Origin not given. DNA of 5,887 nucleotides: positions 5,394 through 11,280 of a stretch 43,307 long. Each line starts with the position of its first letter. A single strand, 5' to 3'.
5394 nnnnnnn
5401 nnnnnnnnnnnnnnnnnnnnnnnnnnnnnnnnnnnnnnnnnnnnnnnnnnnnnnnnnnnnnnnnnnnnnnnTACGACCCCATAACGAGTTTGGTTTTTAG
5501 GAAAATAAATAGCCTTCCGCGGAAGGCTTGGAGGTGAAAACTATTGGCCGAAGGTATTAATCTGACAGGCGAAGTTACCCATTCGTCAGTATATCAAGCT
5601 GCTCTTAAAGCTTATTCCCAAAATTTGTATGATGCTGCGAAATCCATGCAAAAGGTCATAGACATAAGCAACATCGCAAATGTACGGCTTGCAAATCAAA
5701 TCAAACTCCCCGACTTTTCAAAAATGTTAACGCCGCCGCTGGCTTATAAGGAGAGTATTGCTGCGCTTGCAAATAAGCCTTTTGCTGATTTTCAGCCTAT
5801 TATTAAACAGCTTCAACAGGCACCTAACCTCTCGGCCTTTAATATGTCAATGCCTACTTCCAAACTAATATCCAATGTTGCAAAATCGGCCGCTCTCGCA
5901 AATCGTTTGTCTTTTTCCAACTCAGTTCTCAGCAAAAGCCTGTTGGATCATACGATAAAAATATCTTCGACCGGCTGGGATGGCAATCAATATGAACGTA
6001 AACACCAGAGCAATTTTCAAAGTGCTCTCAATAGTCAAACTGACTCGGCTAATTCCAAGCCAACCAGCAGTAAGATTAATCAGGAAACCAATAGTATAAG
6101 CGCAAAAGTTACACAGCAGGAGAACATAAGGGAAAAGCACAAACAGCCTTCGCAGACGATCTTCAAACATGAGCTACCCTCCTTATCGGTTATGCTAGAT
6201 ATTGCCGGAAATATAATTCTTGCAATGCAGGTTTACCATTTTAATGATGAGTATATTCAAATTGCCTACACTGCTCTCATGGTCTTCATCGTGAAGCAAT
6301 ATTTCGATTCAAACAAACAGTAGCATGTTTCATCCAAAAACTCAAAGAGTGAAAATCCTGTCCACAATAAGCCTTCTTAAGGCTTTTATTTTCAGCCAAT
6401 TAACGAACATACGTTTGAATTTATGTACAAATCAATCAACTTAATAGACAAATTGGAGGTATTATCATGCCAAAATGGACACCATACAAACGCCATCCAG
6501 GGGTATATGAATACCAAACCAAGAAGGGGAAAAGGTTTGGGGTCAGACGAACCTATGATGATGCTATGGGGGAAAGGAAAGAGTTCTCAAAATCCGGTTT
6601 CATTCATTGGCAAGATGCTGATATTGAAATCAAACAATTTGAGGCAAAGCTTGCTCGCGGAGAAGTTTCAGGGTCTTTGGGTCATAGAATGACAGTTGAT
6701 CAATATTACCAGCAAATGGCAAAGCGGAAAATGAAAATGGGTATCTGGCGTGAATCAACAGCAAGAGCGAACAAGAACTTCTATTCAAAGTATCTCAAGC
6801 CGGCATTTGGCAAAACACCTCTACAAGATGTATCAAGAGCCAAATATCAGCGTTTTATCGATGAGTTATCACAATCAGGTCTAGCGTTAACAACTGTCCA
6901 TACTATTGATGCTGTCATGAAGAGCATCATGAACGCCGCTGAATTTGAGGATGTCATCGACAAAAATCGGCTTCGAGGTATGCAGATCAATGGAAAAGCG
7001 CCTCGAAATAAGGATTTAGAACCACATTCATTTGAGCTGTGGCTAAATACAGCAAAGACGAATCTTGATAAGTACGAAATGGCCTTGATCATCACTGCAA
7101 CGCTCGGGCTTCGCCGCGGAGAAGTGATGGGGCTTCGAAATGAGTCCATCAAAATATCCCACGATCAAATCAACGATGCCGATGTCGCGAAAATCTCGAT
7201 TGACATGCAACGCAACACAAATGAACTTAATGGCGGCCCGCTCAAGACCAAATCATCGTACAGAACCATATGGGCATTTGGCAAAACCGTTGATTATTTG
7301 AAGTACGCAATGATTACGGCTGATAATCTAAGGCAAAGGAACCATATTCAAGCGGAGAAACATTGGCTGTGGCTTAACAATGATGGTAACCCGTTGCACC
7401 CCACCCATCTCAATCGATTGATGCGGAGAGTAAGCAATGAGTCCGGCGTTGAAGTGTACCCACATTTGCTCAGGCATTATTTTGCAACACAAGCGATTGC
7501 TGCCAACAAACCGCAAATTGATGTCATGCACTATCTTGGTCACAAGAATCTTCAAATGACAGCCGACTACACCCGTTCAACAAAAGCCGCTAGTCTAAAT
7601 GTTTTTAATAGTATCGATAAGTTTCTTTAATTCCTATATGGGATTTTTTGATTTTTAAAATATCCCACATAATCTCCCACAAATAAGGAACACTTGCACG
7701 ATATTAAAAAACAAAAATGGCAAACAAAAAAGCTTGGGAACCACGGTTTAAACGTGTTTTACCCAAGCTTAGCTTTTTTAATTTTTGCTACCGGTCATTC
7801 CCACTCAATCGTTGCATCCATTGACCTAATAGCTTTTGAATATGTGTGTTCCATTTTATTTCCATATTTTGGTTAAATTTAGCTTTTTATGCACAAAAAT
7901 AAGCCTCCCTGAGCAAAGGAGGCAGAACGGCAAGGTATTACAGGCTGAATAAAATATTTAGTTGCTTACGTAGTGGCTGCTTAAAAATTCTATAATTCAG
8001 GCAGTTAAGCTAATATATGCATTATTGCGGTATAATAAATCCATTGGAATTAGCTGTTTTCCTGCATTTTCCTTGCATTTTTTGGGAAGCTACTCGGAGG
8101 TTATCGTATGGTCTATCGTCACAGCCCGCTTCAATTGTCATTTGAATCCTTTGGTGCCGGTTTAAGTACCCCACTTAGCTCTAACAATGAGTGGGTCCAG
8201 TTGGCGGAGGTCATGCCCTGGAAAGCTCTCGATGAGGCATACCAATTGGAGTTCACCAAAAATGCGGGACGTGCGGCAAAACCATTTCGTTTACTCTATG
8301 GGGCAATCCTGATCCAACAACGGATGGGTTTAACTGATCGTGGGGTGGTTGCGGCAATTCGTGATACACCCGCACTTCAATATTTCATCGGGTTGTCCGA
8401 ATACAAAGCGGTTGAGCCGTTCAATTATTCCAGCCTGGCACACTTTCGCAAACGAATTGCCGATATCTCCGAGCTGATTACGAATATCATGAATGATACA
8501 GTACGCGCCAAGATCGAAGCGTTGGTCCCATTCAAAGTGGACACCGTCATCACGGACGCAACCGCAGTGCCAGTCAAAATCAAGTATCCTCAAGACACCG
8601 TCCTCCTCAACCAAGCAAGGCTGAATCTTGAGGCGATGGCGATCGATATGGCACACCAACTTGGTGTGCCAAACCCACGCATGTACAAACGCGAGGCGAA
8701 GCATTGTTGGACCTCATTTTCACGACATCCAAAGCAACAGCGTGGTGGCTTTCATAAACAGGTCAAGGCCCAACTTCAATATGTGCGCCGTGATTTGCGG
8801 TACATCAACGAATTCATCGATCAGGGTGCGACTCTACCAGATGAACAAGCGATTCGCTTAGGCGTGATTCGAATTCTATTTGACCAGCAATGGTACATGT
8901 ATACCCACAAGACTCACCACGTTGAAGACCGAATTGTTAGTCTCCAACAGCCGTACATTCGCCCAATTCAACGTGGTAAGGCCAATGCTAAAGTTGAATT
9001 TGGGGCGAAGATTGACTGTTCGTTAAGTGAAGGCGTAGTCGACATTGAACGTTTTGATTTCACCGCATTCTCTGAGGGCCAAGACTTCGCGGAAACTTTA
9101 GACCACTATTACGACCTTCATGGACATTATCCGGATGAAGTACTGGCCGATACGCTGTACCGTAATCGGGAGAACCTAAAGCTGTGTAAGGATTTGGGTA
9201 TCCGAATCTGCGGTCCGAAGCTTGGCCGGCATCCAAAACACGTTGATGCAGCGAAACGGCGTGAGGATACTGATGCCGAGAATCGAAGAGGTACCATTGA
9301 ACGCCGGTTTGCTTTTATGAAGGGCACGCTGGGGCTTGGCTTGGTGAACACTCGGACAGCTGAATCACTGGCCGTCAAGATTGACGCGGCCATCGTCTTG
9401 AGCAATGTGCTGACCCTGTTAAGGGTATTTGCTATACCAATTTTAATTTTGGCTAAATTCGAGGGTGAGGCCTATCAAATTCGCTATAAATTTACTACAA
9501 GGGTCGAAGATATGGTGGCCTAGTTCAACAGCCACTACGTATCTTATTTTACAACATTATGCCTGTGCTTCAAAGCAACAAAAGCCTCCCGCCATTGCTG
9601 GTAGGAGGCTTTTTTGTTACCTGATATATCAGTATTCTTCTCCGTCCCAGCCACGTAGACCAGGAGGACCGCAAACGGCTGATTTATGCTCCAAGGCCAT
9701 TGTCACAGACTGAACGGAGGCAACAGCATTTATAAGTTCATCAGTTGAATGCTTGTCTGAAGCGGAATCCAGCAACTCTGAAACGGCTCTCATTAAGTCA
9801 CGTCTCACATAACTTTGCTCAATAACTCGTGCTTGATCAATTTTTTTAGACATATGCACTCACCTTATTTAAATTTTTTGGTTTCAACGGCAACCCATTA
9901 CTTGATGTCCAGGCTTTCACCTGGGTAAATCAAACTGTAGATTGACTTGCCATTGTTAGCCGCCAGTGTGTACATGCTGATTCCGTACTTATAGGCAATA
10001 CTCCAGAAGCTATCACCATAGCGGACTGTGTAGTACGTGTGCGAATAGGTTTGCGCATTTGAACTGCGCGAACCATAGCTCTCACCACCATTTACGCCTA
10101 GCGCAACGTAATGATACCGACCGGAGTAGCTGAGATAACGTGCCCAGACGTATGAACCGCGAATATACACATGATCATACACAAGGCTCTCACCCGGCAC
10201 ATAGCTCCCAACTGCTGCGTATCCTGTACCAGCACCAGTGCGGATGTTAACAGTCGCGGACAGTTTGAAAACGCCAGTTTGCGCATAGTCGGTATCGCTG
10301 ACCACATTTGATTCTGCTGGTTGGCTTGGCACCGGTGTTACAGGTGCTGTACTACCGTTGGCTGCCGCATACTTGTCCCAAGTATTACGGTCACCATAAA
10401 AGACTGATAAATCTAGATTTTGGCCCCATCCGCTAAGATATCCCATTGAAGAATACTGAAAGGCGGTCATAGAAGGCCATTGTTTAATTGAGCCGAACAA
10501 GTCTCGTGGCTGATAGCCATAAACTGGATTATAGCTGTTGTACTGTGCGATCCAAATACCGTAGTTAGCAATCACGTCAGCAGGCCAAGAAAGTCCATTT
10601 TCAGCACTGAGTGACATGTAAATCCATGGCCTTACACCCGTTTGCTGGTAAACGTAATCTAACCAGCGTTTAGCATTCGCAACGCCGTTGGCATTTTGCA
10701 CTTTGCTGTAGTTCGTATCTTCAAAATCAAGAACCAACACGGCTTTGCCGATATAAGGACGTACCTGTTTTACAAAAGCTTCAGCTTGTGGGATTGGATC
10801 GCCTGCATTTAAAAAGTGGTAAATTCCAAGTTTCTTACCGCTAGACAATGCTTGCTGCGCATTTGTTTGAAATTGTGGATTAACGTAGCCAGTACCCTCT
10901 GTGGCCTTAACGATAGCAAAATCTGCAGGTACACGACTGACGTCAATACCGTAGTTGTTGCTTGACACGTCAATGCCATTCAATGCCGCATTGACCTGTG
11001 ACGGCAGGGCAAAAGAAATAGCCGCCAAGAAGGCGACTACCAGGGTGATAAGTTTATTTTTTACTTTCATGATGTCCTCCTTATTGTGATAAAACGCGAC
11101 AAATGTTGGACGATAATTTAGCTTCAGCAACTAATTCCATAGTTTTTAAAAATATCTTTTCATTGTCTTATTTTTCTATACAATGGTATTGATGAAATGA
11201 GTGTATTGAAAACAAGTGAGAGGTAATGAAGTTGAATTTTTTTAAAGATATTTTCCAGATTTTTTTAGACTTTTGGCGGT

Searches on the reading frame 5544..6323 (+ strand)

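Call 3: search_protein_families(library=pfam, proteins=[window:5544-6323:+], max_evalue=0.1)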
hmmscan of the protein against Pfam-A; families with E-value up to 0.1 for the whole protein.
window:5544-6323:+ (259 aa): 1 family
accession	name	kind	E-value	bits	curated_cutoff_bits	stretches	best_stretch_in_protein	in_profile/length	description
PF25242.1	Ubiquitin_UBP8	-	0.021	14.9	27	1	179-222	6-47/55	UBP8-like, ubiquitin-like domain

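Call 4: search_protein_families(library=padloc, proteins=[window:5544-6323:+], max_evalue=0.1)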
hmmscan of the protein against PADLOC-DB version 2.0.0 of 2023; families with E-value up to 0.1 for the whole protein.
window:5544-6323:+ (259 aa): 0 families

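Call 5: search_protein_families(library=phrogs, proteins=[window:5544-6323:+], max_evalue=0.01)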
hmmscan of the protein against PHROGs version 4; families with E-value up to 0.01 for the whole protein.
window:5544-6323:+ (259 aa): 0 families

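Call 6: search_protein_families(library=ncbifam, proteins=[window:5544-6323:+], max_evalue=0.1)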
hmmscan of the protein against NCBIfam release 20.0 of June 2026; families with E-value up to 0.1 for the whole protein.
window:5544-6323:+ (259 aa): 0 families

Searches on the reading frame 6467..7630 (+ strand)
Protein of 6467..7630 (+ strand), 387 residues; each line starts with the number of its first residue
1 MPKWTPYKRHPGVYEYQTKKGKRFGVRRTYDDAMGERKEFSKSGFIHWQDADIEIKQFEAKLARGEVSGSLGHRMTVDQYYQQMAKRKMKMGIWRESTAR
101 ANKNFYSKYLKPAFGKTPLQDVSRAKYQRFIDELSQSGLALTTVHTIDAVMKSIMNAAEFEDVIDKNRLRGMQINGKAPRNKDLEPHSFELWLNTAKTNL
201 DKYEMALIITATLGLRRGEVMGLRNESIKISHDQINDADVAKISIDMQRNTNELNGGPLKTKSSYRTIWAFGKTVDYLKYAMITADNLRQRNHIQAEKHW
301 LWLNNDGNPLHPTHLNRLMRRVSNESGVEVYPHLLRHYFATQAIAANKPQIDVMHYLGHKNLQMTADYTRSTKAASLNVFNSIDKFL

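Call 3: search_protein_families(library=pfam, proteins=[window:6467-7630:+], max_evalue=0.1)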
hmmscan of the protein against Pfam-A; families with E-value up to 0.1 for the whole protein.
window:6467-7630:+ (387 aa): 3 families
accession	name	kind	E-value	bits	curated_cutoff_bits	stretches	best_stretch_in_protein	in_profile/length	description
PF00589.27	Phage_integrase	-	5.6e-17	62.5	27.1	1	193-373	12-170/172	Phage integrase family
PF14659.12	Phage_int_SAM_3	-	7.2e-08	33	22.6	1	93-134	16-57/58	Phage integrase, N-terminal SAM-like domain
PF22022.2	Phage_int_M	-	0.00026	21.6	27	1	90-168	12-89/96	Phage integrase central domain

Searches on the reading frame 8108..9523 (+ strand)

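Call 6: search_protein_families(library=ncbifam, proteins=[window:8108-9523:+], max_evalue=0.1)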
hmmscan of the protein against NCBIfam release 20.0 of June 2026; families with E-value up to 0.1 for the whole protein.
window:8108-9523:+ (471 aa): 6 families
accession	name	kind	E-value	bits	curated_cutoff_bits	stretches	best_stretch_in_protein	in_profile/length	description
NF033578.1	transpos_IS5_1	equivalog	7e-123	410.8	275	1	13-439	3-418/419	IS5 family transposase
NF033593.1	transpos_ISNCY_1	equivalog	1.4e-18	66.8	325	1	41-437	33-442/444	ISNCY family transposase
NF033551.1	transpos_IS1182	equivalog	3.3e-17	62.5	270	1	40-373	35-343/488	IS1182 family transposase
NF033581.1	transpos_IS5_4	equivalog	9.3e-12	44.9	140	2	30-155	3-126/285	IS5 family transposase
NF033520.1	transpos_IS982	equivalog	0.0095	15.5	130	1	380-434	187-241/243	IS982 family transposase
NF033580.1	transpos_IS5_3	equivalog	0.018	14.6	110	1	325-408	154-232/258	IS5 family transposase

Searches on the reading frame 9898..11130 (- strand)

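Call 106: search_protein_families(library=pfam, proteins=[window:9898-11130:-], max_evalue=0.00001)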
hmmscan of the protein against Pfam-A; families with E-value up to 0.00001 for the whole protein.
window:9898-11130:- (410 aa): 2 families
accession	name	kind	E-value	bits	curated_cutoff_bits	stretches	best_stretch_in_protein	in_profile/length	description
PF01183.26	Glyco_hydro_25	-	1.4e-32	113.9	27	1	53-235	1-180/180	Glycosyl hydrolases family 25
PF01476.26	LysM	-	1.9e-11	44.1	20.9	1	367-409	1-42/43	LysM domain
